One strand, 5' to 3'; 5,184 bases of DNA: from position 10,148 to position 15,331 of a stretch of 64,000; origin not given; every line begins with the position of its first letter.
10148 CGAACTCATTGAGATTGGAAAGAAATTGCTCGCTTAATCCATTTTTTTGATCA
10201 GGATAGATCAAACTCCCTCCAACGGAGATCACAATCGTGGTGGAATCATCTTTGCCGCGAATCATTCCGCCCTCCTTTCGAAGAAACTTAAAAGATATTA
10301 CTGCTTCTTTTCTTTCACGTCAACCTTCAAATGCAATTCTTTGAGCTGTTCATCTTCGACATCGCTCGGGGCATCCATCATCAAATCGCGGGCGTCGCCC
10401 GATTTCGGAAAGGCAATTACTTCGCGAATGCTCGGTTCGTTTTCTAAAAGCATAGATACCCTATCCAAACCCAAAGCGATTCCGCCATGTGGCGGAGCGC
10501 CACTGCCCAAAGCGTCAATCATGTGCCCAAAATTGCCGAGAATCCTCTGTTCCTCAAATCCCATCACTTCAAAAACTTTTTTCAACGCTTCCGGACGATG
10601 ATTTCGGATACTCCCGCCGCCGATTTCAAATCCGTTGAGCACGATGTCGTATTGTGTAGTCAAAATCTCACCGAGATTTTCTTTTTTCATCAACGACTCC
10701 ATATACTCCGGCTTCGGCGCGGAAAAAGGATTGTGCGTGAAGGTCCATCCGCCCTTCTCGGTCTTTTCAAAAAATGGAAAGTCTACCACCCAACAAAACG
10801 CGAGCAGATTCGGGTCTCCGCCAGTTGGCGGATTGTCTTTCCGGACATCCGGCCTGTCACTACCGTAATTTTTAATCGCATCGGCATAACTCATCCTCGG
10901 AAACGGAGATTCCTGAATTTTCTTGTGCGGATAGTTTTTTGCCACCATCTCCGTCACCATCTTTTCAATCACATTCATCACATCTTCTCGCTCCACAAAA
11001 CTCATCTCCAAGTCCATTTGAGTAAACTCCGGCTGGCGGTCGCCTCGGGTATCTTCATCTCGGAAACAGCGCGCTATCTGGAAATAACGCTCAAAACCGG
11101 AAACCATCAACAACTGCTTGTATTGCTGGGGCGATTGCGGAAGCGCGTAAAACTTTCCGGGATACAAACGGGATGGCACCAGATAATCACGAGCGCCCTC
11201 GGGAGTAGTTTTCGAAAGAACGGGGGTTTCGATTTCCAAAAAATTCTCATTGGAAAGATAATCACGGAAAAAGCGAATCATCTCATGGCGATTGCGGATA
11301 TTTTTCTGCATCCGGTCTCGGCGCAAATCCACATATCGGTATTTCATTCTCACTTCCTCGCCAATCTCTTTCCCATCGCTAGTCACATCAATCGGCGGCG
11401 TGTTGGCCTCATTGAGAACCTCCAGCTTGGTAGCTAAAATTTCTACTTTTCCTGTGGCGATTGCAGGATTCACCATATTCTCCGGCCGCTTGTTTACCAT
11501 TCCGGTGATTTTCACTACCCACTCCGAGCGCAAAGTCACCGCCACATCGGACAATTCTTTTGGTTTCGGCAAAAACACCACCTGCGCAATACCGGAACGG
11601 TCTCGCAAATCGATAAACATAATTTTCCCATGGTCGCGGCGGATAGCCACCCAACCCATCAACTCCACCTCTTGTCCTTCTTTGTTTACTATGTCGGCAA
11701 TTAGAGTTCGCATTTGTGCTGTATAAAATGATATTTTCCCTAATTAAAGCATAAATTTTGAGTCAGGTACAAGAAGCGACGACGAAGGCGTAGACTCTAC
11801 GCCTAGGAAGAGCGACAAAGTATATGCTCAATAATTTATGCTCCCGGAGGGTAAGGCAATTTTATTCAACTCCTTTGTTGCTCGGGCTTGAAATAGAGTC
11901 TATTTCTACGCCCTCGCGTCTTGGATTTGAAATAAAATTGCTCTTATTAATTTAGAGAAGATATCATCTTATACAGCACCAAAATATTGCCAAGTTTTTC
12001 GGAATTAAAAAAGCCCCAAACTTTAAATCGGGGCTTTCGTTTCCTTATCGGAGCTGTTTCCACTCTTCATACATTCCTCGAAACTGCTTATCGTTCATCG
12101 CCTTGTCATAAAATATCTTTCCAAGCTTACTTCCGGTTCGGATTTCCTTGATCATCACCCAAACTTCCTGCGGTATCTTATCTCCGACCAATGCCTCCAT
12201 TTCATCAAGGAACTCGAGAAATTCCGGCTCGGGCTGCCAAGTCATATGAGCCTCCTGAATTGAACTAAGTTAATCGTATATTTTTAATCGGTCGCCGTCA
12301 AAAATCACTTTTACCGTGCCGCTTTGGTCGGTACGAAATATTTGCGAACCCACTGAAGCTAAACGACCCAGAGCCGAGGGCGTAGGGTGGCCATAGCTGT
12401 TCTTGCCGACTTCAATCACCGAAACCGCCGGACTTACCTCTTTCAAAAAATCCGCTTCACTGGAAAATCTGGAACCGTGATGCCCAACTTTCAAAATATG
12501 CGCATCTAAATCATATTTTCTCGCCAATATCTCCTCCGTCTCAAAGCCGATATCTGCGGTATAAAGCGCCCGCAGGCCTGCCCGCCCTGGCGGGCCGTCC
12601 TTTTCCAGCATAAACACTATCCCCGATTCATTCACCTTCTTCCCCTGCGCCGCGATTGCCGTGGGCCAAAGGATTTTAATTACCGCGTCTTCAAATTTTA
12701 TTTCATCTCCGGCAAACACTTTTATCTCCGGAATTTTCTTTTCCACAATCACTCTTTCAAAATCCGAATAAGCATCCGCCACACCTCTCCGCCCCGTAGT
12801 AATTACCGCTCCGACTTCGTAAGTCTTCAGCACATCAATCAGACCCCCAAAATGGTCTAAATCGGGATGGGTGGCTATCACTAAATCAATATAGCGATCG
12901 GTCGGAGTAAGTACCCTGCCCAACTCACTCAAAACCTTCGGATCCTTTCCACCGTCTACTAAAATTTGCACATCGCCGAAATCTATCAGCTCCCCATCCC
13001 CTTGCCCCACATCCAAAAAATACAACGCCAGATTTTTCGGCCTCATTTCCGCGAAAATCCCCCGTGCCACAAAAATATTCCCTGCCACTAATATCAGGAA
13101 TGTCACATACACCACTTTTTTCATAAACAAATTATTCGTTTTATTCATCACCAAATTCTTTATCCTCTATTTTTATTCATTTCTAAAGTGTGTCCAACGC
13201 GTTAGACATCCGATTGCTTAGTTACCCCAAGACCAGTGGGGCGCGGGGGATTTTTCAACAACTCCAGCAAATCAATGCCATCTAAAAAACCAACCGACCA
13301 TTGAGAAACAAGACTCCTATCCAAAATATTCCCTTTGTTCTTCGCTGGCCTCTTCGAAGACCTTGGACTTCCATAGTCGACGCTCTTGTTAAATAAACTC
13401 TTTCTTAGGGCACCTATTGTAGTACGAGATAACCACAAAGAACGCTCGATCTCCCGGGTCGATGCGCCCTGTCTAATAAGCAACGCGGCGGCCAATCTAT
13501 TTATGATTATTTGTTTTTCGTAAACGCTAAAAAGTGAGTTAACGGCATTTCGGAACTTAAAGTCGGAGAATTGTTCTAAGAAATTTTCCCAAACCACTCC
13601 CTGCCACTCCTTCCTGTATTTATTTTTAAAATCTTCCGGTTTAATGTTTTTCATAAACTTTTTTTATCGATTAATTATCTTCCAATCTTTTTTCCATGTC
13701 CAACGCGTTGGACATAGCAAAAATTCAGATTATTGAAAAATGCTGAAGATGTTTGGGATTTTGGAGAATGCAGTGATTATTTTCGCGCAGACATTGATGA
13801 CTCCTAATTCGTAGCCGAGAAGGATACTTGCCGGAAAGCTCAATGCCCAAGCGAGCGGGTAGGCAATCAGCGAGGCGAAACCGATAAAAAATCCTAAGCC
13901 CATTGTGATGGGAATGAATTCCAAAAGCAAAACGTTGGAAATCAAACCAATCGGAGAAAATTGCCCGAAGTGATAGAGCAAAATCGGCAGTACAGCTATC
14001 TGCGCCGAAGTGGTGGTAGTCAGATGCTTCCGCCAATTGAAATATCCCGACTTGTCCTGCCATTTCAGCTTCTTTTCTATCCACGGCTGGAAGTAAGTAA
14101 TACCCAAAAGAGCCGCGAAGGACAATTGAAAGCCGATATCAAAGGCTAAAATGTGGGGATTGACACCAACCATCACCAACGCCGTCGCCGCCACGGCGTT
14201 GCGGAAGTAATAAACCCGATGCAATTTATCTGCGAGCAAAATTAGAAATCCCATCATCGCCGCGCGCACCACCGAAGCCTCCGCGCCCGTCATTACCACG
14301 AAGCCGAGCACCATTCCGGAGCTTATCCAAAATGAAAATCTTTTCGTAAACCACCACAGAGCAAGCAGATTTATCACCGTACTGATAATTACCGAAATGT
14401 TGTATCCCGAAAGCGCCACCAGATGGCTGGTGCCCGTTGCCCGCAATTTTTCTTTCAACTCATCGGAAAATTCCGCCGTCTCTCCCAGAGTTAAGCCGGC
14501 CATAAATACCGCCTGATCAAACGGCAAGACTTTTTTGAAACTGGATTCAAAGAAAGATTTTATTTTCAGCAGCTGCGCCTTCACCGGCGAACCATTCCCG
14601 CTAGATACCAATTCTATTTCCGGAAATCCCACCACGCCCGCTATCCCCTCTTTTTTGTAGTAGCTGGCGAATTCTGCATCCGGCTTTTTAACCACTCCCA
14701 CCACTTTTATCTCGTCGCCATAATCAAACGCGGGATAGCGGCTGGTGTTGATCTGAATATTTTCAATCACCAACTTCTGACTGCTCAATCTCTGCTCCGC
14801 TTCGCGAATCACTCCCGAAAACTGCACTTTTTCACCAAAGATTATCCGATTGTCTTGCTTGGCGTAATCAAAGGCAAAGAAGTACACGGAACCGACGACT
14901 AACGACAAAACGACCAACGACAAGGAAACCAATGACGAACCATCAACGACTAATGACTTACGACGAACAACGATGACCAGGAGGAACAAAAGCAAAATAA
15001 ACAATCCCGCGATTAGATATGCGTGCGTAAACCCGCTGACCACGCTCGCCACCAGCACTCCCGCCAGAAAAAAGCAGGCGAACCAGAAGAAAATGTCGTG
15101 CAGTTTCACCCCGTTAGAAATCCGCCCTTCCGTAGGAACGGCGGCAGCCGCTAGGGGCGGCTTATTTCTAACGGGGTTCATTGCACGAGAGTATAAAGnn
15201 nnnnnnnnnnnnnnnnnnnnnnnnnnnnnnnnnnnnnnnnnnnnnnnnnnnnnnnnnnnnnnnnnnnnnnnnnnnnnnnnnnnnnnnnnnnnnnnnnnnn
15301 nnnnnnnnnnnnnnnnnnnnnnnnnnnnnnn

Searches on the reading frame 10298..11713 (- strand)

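Call 28: search_protein_families(library=pfam, proteins=[window:10298-11713:-], max_evalue=0.0001)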
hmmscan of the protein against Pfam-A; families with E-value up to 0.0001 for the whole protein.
window:10298-11713:- (471 aa): 2 families
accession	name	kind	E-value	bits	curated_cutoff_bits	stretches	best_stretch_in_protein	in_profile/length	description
PF00152.25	tRNA-synt_2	-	1.3e-114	382.8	25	1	119-438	2-307/308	tRNA synthetases class II (D, K and N)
PF01336.31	tRNA_anti-codon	-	1.9e-15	57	27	1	16-100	1-75/75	OB-fold nucleic acid binding domain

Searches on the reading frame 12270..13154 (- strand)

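Call 52: search_protein_families(library=ncbifam, proteins=[window:12270-13154:-], max_evalue=0.0001)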
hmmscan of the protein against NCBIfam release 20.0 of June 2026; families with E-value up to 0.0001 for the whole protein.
window:12270-13154:- (294 aa): 5 families
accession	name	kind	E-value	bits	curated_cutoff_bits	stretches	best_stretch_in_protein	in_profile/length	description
TIGR00361.1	ComEC_Rec2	equivalog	3.3e-31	108.1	190.05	1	19-279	416-663/663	DNA internalization-related competence protein ComEC/Rec2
NF008580.0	PRK11539.1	equivalog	5.3e-17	61.4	969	1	21-292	482-735/758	ComEC family protein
NF041809.1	Avs1a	equivalog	7.1e-11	41.5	420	1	50-111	5-69/387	AVAST type 1 anti-phage system MBL fold metallo-hydrolase Avs1a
NF049846.1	blaAHM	exception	3.8e-10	39.2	590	1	34-291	55-301/304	AHM family subclass B3-like metallo-beta-lactamase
NF058524.1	6A-MBL_enzyme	equivalog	2.6e-05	23.5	220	0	56-109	21-77/346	anti-phage 6A-MBL system MBL-fold protein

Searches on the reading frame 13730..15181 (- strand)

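Call 28: search_protein_families(library=pfam, proteins=[window:13730-15181:-], max_evalue=0.0001)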
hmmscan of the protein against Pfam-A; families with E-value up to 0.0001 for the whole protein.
window:13730-15181:- (483 aa): 1 family
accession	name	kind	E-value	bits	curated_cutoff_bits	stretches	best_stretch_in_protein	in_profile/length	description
PF03772.21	Competence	-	4.9e-48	164.3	23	1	230-477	1-247/270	Competence protein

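Call 52: search_protein_families(library=ncbifam, proteins=[window:13730-15181:-], max_evalue=0.0001)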
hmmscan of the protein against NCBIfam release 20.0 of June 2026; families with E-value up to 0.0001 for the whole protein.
window:13730-15181:- (483 aa): 4 families
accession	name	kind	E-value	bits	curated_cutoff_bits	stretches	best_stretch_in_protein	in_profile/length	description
TIGR00360.1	ComEC_N-term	subfamily_domain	3.1e-21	76.4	36.5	1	251-423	1-164/171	ComEC/Rec2-related protein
TIGR00361.1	ComEC_Rec2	equivalog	1.6e-17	62.9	190.05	1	216-423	121-334/663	DNA internalization-related competence protein ComEC/Rec2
NF045979.1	ComEC_MAG0480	equivalog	2e-14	53.2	150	1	36-426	30-389/461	MAG0480 family ComEC-like protein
NF008580.0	PRK11539.1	equivalog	2.6e-10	39.3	969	1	216-423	192-404/758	ComEC family protein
